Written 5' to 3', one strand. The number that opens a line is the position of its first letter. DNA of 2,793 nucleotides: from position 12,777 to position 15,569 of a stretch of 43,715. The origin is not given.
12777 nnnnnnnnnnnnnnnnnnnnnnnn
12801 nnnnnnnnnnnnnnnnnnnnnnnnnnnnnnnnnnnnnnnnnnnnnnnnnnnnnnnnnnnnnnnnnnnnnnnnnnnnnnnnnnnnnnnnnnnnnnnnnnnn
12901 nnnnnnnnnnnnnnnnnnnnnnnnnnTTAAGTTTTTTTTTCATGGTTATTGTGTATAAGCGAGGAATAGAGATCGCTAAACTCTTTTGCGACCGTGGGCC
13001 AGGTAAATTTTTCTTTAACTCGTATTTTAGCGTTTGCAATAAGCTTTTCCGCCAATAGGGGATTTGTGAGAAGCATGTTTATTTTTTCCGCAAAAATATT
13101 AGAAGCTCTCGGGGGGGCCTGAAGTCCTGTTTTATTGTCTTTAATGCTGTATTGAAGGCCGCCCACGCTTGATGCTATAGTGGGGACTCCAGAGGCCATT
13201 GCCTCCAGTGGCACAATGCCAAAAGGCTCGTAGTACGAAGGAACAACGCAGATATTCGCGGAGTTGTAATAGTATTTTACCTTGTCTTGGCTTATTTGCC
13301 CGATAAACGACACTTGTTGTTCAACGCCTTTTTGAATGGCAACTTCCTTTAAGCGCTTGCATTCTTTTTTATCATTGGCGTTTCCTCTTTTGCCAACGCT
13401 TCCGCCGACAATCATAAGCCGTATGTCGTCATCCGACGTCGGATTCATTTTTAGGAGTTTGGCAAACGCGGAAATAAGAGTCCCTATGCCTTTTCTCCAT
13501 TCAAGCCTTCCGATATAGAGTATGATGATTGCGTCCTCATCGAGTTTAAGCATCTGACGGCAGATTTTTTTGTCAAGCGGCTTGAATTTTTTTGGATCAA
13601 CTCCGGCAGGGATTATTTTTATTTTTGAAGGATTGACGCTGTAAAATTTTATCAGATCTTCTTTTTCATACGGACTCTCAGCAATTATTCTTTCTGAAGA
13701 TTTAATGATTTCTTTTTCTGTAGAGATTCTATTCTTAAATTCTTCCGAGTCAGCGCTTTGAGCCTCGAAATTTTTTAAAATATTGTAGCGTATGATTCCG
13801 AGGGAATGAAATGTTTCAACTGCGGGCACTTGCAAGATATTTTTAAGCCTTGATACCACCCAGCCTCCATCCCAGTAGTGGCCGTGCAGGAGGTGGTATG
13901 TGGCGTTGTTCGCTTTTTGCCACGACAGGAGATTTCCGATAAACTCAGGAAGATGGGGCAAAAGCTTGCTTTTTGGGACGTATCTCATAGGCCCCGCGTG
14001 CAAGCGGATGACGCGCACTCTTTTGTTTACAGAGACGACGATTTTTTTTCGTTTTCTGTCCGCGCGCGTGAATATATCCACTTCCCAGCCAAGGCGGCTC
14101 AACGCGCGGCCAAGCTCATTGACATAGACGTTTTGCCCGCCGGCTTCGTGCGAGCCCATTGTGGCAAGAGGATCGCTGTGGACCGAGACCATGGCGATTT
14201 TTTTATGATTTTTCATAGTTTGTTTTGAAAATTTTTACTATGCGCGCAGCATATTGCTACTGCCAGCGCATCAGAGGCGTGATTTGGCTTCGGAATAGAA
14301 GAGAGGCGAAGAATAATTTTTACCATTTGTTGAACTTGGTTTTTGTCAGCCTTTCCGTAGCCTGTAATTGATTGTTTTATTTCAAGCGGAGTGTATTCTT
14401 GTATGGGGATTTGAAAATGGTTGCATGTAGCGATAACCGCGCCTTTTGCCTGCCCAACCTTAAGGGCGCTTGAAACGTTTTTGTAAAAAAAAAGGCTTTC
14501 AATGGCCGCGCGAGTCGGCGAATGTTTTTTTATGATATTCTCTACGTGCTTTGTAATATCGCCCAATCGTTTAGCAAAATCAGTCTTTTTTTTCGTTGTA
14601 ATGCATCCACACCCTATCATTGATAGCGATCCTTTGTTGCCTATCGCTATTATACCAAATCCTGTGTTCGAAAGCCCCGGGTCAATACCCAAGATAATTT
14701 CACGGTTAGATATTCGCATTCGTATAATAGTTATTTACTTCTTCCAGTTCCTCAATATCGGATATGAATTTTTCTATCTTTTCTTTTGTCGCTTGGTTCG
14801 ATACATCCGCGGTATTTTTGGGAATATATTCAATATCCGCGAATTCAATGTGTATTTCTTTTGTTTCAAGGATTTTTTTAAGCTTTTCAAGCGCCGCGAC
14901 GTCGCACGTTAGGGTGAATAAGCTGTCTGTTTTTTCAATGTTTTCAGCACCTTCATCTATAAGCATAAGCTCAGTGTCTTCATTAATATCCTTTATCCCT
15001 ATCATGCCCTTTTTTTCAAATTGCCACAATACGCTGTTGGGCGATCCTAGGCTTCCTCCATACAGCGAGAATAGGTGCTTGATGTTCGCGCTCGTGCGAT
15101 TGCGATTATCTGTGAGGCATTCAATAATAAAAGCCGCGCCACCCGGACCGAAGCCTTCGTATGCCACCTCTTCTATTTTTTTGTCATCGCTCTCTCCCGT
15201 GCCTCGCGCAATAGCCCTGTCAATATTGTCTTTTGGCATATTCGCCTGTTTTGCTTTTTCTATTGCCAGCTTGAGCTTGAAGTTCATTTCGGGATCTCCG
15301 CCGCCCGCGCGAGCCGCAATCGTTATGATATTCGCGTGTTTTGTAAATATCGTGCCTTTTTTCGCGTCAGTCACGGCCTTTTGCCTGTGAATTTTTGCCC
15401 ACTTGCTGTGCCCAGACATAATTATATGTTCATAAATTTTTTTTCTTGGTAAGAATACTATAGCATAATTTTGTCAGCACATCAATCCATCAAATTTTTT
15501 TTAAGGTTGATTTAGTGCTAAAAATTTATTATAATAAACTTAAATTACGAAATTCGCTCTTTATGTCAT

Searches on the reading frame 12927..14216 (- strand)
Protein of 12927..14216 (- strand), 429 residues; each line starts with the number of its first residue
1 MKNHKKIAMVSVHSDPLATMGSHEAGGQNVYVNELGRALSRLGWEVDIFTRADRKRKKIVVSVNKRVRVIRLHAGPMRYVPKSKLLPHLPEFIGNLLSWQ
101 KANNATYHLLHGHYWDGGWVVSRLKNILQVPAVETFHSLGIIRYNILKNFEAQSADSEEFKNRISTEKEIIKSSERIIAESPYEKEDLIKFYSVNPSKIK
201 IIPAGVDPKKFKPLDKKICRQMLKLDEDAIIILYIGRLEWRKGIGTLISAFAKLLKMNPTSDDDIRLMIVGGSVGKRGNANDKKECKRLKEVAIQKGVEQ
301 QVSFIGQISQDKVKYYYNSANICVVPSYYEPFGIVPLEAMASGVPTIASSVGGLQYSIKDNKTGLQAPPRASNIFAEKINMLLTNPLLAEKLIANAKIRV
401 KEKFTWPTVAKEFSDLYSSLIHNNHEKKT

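Call 7: search_protein_families(library=pfam, proteins=[window:12927-14216:-], max_evalue=0.001)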
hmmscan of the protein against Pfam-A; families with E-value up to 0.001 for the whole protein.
window:12927-14216:- (429 aa): 8 families
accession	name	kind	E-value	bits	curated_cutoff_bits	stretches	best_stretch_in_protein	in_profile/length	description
PF00534.26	Glycos_transf_1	-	1.4e-44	152.1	26.4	1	219-397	5-170/172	Glycosyl transferases group 1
PF13692.12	Glyco_trans_1_4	-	4.9e-33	114.8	27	1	231-385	3-142/142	Glycosyl transferases group 1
PF13439.12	Glyco_transf_4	-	2.9e-27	96.2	28.5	1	26-209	2-169/170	Glycosyltransferase Family 4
PF13579.12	Glyco_trans_4_4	-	3.9e-19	70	29.7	1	26-205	1-158/158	Glycosyl transferase 4-like domain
PF20706.3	GT4-conflict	-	6.9e-16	58.6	26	1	18-412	4-384/385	Family 4 Glycosyltransferase in conflict systems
PF00982.27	Glyco_transf_20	-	2.8e-06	26.8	32.5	1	168-340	209-392/473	Glycosyltransferase family 20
PF13524.12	Glyco_trans_1_2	-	1.1e-05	25.9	25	1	301-413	28-142/144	Glycosyl transferase-like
PF05693.19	Glycogen_syn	-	0.00057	19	27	0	320-355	470-505/639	Glycogen synthase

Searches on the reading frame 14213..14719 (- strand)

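Call 7: search_protein_families(library=pfam, proteins=[window:14213-14719:-], max_evalue=0.001)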
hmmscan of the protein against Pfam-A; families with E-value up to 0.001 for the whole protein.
window:14213-14719:- (168 aa): 1 family
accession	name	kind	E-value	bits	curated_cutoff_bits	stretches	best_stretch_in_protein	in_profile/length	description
PF02075.23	RuvC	-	6.4e-51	172.6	22.2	1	9-157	1-147/148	Crossover junction endodeoxyribonuclease RuvC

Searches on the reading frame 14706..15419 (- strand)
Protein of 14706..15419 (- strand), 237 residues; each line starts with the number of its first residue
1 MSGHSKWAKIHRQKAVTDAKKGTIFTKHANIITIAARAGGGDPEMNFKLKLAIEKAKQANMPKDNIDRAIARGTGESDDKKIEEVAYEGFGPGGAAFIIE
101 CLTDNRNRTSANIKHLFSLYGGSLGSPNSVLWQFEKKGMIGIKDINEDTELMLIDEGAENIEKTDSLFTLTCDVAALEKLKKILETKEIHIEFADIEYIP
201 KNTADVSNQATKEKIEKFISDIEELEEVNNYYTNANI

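Call 7: search_protein_families(library=pfam, proteins=[window:14706-15419:-], max_evalue=0.001)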
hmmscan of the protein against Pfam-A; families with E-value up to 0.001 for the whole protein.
window:14706-15419:- (237 aa): 2 families
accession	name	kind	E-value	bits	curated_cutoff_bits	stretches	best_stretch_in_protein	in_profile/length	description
PF01709.26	Transcrip_reg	-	3.1e-46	157.5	27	1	83-235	2-160/160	TACO1/YebC second and third domain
PF20772.2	TACO1_YebC_N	-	3e-30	104.9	36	1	5-76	1-73/73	TACO1/YebC protein N-terminal domain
